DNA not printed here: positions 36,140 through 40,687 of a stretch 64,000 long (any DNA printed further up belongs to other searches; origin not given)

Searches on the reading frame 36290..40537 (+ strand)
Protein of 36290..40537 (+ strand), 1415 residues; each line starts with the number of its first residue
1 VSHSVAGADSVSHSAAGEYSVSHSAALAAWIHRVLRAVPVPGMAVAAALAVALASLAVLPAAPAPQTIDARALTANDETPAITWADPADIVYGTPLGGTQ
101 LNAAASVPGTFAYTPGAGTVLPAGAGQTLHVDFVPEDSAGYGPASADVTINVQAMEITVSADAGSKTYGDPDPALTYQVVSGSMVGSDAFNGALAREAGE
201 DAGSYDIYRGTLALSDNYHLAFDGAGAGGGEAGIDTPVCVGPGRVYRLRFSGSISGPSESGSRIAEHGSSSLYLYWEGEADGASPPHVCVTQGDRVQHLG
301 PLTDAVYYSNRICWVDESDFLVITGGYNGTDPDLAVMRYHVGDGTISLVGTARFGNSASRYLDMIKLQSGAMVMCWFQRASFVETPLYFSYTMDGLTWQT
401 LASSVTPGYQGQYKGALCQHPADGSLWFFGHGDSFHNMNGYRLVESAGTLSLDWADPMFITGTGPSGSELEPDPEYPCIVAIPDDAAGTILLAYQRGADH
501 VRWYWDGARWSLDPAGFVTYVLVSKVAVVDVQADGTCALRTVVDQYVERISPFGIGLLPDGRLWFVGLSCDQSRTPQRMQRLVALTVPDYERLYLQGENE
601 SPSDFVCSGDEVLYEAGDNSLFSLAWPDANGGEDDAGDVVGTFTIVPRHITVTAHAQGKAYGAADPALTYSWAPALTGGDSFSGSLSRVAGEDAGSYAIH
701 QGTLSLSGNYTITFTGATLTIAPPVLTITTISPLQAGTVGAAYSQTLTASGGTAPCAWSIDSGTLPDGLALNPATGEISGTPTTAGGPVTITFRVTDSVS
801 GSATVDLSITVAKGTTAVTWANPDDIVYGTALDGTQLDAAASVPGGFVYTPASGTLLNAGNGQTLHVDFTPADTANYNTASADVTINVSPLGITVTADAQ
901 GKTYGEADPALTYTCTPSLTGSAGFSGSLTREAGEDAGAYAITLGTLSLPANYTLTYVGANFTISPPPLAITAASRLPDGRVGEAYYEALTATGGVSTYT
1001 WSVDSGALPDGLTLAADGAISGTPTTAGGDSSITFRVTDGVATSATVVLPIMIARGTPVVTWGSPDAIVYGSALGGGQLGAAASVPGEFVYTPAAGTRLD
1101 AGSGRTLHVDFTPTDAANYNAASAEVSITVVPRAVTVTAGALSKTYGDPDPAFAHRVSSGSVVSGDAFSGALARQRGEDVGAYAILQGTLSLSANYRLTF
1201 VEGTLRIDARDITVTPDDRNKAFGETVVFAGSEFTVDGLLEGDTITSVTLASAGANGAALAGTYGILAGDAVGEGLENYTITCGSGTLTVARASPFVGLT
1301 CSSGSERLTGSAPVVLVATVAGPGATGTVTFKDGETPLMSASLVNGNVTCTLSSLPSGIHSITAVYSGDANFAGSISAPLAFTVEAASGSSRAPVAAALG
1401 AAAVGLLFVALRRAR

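Call 12: search_protein_families(library=pfam, proteins=[window:36290-40537:+], max_evalue=0.001)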
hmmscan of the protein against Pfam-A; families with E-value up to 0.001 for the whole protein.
window:36290-40537:+ (1415 aa): 5 families
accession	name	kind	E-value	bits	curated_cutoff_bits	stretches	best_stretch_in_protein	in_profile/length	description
PF18676.6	MBG_2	-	2.1e-79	262.6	25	5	650-720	1-72/72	MBG domain (YGX type)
PF16640.11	Big_3_5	-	1.5e-19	70.8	35.5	1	1309-1384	9-87/88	Bacterial Ig-like domain (group 3)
PF05345.18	He_PIG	-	3.4e-19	69.5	24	2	728-812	4-96/96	Putative Ig domain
PF19766.4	DUF6253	-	8.1e-07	29.3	25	0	1057-1101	23-65/81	Family of unknown function (DUF6253)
PF24507.1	Ig_CFAP65_4th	-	1.1e-05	26.2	27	0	847-894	25-71/76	CFAP65, fourth Ig-like domain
